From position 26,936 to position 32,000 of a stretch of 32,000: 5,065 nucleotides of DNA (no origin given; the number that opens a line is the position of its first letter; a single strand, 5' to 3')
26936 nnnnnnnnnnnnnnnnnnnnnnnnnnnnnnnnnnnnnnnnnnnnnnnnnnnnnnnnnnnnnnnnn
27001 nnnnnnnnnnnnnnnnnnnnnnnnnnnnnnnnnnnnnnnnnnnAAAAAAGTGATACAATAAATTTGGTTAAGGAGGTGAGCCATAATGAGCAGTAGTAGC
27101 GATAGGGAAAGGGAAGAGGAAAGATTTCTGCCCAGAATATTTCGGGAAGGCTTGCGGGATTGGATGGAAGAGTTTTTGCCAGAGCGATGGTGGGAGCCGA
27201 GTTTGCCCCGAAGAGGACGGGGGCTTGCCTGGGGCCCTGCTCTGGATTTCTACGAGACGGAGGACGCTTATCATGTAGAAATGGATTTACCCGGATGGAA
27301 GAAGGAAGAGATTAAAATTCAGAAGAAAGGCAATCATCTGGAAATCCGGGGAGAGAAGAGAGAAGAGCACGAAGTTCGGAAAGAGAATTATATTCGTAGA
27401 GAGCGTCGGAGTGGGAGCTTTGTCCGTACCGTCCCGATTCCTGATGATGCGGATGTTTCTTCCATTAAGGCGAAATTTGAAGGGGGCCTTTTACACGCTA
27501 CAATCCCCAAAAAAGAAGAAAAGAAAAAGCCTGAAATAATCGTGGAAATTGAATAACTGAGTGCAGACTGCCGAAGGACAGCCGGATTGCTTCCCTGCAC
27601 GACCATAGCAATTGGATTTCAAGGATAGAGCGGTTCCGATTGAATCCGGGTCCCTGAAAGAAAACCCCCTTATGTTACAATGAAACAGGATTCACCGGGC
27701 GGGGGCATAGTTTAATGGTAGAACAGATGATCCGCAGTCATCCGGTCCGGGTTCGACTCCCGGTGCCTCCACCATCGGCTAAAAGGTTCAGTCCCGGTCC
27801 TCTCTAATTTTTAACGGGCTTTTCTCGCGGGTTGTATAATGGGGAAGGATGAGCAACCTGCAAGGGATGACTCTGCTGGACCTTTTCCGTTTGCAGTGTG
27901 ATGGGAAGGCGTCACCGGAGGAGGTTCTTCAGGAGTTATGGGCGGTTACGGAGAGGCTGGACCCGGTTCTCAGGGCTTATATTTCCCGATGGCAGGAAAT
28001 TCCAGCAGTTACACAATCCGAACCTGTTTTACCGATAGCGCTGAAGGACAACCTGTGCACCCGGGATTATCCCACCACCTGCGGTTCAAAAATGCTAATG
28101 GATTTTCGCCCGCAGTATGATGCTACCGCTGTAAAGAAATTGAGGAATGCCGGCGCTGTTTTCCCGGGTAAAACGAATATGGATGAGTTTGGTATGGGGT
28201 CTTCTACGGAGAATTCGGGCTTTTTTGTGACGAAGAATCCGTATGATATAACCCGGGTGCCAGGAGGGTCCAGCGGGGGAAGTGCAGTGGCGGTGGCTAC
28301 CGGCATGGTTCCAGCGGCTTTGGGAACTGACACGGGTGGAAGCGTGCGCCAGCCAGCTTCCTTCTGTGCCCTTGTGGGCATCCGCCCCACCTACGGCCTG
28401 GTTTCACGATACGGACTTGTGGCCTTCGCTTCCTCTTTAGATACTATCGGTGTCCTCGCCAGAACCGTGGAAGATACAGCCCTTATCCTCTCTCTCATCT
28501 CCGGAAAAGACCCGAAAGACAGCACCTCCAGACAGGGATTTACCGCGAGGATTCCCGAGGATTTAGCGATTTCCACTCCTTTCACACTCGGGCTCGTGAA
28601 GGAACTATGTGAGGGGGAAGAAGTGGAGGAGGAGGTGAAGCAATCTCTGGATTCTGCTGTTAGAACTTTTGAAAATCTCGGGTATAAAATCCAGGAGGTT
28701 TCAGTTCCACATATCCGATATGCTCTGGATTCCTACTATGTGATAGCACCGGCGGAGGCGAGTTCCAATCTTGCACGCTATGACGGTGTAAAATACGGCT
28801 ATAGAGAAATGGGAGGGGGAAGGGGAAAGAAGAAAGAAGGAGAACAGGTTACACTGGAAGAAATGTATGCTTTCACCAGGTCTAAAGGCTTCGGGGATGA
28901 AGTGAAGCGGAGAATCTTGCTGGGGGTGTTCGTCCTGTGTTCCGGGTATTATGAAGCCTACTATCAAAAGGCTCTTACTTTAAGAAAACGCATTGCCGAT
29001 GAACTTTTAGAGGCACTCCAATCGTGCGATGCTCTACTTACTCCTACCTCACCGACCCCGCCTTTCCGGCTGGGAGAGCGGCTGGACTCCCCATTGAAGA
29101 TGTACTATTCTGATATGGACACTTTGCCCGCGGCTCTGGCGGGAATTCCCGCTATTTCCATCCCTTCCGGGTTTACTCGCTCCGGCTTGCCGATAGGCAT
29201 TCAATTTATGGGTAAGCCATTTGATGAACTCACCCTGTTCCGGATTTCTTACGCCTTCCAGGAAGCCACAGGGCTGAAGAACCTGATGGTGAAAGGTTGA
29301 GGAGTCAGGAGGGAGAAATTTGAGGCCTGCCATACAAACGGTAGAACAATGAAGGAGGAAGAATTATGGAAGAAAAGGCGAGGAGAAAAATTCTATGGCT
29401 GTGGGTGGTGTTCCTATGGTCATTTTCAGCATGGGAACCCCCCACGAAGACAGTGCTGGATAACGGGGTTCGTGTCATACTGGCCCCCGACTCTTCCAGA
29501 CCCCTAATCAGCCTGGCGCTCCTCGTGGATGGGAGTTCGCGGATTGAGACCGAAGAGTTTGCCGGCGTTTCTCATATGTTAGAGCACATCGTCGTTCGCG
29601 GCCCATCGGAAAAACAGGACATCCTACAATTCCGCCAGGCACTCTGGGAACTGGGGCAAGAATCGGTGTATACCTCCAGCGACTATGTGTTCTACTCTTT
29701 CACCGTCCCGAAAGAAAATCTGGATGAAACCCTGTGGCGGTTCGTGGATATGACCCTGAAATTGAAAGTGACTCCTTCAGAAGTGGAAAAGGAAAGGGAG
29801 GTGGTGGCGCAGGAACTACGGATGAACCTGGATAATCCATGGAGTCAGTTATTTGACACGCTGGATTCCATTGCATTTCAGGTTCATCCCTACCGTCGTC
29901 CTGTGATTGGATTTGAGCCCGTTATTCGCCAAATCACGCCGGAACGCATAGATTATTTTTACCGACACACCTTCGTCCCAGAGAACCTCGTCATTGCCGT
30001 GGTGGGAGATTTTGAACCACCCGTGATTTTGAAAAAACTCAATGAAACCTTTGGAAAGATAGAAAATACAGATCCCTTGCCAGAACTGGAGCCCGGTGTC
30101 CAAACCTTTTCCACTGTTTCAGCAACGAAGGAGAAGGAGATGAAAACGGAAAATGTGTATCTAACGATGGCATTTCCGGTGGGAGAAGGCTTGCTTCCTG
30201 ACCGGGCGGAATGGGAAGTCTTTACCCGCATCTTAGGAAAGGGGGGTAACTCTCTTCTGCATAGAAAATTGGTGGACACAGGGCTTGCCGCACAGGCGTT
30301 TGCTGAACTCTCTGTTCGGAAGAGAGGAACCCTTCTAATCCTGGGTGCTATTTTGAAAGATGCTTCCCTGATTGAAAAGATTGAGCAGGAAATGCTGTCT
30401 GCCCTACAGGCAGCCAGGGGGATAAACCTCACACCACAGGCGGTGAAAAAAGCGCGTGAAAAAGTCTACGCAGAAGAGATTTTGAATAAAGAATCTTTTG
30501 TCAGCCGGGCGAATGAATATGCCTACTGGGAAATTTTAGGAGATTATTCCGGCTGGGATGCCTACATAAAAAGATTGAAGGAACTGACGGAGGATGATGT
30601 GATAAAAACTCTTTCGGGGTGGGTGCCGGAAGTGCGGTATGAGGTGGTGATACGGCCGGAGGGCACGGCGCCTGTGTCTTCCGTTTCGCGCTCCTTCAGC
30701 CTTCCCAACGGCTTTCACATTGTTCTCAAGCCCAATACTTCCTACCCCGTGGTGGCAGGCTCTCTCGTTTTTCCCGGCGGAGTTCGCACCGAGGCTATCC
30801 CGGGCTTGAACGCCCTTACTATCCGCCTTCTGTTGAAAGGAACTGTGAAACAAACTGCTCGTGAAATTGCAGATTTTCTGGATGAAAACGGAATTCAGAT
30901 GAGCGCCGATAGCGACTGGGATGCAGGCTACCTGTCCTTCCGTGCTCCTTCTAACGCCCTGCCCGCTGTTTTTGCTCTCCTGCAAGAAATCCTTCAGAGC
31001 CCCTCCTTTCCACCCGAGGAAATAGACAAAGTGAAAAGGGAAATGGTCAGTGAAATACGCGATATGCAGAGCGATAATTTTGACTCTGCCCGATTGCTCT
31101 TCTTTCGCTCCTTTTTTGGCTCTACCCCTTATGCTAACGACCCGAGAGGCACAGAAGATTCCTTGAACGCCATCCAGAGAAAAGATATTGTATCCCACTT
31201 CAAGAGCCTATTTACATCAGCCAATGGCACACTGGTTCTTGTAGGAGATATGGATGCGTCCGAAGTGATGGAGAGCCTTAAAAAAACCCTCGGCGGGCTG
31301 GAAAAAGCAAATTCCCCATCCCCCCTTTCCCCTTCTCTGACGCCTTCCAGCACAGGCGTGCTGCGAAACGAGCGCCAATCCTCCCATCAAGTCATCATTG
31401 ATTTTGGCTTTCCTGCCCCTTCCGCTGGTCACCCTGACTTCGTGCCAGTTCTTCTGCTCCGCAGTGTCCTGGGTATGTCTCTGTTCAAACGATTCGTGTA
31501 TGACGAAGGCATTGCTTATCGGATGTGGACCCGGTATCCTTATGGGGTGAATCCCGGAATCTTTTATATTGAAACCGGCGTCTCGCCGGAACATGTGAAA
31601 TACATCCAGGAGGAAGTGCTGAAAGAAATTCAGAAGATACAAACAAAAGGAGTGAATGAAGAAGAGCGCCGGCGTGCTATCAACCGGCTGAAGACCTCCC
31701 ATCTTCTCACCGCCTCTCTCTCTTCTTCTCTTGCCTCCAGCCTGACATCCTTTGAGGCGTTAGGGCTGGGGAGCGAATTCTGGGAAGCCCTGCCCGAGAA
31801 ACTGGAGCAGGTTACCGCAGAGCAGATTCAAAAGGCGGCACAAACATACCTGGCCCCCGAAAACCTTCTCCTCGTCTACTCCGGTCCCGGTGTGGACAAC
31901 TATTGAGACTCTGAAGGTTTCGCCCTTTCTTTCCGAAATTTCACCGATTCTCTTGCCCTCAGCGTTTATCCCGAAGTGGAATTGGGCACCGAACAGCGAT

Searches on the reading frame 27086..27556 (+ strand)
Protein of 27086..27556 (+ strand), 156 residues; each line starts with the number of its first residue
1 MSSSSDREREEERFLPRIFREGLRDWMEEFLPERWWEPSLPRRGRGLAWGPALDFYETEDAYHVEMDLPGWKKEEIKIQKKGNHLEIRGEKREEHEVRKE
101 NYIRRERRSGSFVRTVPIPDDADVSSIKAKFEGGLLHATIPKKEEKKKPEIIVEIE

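Call 46: search_protein_families(library=pfam, proteins=[window:27086-27556:+], max_evalue=0.00001)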
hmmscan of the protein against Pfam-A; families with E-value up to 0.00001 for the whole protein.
window:27086-27556:+ (156 aa): 1 family
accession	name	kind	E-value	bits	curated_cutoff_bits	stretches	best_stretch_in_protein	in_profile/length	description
PF00011.27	HSP20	-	1.5e-24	86.5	20.8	1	56-155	3-101/102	Hsp20/alpha crystallin family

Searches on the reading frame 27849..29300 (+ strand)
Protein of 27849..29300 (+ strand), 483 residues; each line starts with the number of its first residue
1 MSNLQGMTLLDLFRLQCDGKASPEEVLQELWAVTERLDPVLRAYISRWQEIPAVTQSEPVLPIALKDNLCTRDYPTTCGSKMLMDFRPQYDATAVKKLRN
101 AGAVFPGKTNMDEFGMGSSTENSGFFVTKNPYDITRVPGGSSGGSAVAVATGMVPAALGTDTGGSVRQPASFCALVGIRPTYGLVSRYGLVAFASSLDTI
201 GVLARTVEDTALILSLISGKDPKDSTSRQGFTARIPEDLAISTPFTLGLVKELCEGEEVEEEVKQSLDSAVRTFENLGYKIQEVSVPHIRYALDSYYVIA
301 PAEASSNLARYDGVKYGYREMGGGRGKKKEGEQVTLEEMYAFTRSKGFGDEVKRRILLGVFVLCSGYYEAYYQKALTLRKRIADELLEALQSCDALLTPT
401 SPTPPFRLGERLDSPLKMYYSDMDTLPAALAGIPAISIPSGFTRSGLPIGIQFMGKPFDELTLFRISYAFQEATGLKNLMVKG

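Call 46: search_protein_families(library=pfam, proteins=[window:27849-29300:+], max_evalue=0.00001)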
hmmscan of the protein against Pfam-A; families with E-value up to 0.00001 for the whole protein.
window:27849-29300:+ (483 aa): 1 family
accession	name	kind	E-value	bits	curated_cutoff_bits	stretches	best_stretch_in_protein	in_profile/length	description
PF01425.27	Amidase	-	3.5e-138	461.8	27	1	61-463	50-444/445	Amidase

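Call 58: find_related_loci(query=window:27849-29300:+, collection=genome_contigs, flank=3000)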
Query window:27849-29300:+ (483 aa) in genome_contigs; peptide patterns used: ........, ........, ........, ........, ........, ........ (x = any residue, [..] = any of these).
599 stretches matched a pattern (row limit reached: there are more); 572 encode a relative of the query (tblastn E <= 1e-3); the best 80 are kept; 80 distinct loci.
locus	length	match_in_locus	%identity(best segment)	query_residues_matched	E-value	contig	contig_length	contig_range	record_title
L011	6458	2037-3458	48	1-471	2e-149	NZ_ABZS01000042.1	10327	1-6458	Sulfurihydrogenibium yellowstonense SS-5 gcontig_141, whole genome shotgun sequence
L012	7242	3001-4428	49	2-474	1e-143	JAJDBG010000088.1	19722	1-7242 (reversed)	MAG: Nitrospinaceae bacterium isolate OFTM96 OFTM96_87, whole genome shotgun sequence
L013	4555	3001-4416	49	3-471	5e-141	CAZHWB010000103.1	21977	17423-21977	MAG TPA_asm: uncultured Aquificales bacterium isolate binchicken_co219_261 genome assembly, contig: k141_1478416, whole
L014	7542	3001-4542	47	3-474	4e-140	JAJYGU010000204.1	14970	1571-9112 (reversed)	MAG: Planctomycetota bacterium isolate DBS1-3.bin21 NODE_7590_length_14970_cov_1.4677, whole genome shotgun sequence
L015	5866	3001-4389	48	22-479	9e-140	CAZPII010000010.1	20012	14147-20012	MAG TPA_asm: uncultured Atribacterota bacterium isolate SRP141376_co2_321 genome assembly, contig: NODE_5565_length_2001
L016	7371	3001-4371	49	22-474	6e-140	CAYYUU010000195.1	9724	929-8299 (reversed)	MAG TPA_asm: uncultured Alcaligenaceae bacterium isolate SRP128890_co1_186 genome assembly, contig: NODE_10072_length_97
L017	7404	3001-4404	50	19-483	6e-139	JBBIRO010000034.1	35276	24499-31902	MAG: Syntrophobacterales bacterium isolate STS170223_bin_351 NODE_558_length_35276_cov_7.211380, whole genome shotgun se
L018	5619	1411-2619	54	61-474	3e-133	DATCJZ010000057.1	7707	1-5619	MAG TPA_asm: Capillibacterium sp. isolate SMAG_U7083 k141_790891, whole genome shotgun sequence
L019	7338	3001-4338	48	20-474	3e-133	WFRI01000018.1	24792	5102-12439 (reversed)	MAG: Candidatus Omnitrophota bacterium isolate S014_49 k151_146253, whole genome shotgun sequence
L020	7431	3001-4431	47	3-471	1e-132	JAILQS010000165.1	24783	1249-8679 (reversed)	MAG: Lachnospiraceae bacterium isolate RUI364 k141_9931791_flag=1_multi=14.0000_len=24783, whole genome shotgun sequence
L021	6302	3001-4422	48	4-474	6e-133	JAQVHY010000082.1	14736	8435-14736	MAG: Desulfobacca sp. isolate STE_27 NODE_9626_length_14736_cov_5.122185_Sandtown_E, whole genome shotgun sequence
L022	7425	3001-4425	49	3-474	1e-131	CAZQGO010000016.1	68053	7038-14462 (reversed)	MAG TPA_asm: uncultured bacterium isolate SRP214966_co1_238 genome assembly, contig: NODE_430_length_68053_cov_12.562855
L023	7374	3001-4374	49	19-472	8e-131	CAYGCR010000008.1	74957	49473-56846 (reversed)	MAG TPA_asm: uncultured Ignavibacteria bacterium isolate ERP108616_co2_224 genome assembly, contig: NODE_282_length_7495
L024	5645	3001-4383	46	10-467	2e-130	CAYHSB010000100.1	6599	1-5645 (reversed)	MAG TPA_asm: uncultured Chitinophagales bacterium isolate ERP119705_co14_545 genome assembly, contig: NODE_20126_length_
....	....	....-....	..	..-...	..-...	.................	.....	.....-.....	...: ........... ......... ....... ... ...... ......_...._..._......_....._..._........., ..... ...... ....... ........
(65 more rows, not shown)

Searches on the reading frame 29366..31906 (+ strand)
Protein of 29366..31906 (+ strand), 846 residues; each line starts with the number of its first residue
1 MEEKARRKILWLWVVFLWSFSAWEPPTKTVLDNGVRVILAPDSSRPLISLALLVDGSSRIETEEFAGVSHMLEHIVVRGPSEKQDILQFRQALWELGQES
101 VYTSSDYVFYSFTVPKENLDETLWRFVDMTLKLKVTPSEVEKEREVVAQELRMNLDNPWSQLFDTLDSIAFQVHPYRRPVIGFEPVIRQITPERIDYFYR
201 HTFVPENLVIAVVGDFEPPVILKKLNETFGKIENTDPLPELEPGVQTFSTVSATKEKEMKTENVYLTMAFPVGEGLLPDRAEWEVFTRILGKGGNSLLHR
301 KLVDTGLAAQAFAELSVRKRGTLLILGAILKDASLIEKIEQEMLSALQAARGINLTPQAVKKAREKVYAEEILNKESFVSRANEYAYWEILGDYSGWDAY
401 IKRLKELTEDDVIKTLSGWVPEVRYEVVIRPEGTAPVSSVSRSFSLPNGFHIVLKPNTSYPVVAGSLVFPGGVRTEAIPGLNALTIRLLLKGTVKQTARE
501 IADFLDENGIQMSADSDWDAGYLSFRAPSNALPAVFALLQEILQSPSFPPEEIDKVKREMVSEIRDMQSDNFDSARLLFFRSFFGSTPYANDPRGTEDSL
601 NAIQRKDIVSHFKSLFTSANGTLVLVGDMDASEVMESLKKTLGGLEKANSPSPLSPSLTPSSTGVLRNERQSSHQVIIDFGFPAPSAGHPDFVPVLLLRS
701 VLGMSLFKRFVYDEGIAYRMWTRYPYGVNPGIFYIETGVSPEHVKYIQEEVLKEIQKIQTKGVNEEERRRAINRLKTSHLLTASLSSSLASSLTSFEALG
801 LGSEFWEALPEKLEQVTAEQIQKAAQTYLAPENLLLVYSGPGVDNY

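Call 46: search_protein_families(library=pfam, proteins=[window:29366-31906:+], max_evalue=0.00001)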
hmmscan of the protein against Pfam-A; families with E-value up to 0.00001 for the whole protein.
window:29366-31906:+ (846 aa): 2 families
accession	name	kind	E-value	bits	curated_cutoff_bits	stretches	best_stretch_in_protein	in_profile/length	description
PF05193.26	Peptidase_M16_C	-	5.1e-50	170.3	23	2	603-775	2-181/181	Peptidase M16 inactive domain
PF00675.25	Peptidase_M16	-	1.1e-33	116.6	22.3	2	36-182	1-147/149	Insulinase (Peptidase family M16)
